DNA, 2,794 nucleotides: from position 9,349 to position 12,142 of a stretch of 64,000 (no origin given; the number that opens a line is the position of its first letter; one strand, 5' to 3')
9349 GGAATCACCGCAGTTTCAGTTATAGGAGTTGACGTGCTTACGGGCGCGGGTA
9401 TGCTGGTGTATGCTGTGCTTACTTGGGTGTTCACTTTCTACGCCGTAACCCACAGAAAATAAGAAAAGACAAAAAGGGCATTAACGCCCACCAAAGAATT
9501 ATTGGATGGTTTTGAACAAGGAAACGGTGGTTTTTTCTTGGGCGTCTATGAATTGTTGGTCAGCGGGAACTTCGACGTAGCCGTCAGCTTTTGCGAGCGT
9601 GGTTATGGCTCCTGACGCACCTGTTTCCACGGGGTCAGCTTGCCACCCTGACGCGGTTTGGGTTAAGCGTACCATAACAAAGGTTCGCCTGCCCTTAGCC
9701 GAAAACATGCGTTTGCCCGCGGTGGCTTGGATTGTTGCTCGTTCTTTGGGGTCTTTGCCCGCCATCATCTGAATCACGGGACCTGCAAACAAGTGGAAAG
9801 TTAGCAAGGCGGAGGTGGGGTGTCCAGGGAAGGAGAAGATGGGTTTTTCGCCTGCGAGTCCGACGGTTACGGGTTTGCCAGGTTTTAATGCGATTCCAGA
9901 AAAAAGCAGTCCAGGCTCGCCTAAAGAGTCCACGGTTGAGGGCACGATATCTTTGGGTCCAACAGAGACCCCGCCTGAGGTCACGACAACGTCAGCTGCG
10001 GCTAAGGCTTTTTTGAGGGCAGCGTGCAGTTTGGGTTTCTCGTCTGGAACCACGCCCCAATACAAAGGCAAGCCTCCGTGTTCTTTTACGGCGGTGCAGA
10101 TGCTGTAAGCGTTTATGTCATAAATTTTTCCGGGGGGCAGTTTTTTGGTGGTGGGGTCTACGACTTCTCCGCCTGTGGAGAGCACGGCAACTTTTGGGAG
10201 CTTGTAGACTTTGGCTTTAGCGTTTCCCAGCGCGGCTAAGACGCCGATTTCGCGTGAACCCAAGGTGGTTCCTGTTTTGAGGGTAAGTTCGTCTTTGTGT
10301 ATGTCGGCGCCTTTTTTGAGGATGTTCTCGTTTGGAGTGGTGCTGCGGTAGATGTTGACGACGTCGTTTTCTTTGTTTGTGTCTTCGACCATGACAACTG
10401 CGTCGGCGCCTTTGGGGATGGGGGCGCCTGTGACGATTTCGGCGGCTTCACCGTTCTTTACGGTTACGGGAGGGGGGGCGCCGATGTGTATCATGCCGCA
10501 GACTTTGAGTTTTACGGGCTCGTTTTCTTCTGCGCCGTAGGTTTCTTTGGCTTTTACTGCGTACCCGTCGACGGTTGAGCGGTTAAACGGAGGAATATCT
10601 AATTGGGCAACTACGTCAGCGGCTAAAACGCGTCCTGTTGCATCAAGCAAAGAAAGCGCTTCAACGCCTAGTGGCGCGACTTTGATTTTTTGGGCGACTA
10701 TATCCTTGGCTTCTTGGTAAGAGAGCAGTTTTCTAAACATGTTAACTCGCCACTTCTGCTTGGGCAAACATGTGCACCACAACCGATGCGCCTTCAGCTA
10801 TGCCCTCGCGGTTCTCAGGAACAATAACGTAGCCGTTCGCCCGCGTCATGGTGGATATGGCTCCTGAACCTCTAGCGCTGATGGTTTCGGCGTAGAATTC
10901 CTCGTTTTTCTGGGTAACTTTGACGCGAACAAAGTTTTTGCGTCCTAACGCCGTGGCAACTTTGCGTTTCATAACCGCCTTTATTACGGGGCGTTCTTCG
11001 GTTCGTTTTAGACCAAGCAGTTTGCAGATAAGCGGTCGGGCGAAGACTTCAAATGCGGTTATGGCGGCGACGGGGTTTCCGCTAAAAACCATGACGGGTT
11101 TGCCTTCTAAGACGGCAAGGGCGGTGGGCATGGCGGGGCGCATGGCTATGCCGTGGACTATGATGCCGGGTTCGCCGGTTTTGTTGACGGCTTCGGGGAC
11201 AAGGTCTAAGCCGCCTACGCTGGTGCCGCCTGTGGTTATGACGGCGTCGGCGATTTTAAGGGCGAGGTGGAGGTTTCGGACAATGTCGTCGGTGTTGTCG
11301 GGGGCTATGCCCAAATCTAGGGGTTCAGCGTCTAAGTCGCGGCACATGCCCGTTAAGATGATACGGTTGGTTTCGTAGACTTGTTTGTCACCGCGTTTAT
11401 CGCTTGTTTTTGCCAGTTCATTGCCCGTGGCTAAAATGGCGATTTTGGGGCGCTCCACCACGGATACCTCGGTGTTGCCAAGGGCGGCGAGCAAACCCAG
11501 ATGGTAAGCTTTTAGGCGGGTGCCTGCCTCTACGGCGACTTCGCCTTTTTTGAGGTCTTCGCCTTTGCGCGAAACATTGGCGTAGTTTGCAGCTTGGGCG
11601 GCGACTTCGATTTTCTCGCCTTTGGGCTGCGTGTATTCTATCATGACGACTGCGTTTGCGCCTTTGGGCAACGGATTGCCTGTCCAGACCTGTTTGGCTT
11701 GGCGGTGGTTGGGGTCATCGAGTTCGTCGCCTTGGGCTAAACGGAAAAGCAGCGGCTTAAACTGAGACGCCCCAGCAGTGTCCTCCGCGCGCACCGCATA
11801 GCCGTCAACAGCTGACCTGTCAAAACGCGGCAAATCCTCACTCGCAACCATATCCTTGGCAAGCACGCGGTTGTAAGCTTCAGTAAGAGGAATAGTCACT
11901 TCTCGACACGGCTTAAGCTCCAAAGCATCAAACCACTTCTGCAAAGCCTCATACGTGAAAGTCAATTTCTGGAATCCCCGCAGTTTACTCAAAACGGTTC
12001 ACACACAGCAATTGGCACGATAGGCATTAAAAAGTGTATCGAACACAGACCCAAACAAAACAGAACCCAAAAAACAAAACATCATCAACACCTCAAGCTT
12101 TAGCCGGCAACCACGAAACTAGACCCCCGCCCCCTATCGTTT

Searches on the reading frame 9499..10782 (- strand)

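Call 48: search_protein_families(library=pfam, proteins=[window:9499-10782:-], max_evalue=0.001)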
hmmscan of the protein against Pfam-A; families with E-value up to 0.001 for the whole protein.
window:9499-10782:- (427 aa): 3 families
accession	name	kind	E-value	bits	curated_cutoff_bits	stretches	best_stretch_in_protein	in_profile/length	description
PF03453.22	MoeA_N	-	2.1e-47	161.2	30.8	1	20-186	1-160/160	MoeA N-terminal region (domain I and II)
PF00994.29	MoCF_biosynth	-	9.2e-30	103.7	26.6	1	199-337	1-142/144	Probable molybdopterin binding domain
PF03454.20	MoeA_C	-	2.5e-13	50.5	22.1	1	352-421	1-70/72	MoeA C-terminal region (domain IV)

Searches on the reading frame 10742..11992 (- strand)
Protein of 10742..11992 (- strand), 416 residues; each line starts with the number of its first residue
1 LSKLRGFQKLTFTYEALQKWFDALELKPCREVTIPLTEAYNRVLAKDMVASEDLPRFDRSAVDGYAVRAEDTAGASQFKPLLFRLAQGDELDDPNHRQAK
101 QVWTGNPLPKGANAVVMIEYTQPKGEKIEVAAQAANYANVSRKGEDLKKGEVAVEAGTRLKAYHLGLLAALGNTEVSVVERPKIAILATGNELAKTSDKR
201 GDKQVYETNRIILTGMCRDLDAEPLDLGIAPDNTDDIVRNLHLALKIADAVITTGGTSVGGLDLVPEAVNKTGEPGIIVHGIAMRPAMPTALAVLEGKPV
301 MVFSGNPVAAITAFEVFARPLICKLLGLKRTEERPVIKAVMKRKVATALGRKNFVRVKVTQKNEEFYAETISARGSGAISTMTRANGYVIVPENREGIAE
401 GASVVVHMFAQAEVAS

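Call 48: search_protein_families(library=pfam, proteins=[window:10742-11992:-], max_evalue=0.001)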
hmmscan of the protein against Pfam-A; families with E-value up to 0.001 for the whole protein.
window:10742-11992:- (416 aa): 3 families
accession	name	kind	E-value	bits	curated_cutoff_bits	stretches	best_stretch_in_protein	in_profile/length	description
PF03453.22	MoeA_N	-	2.1e-44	151.5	30.8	1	15-172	5-160/160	MoeA N-terminal region (domain I and II)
PF00994.29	MoCF_biosynth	-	7.4e-27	94.3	26.6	1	185-322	1-142/144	Probable molybdopterin binding domain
PF03454.20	MoeA_C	-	1e-18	67.7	22.1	1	338-407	1-70/72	MoeA C-terminal region (domain IV)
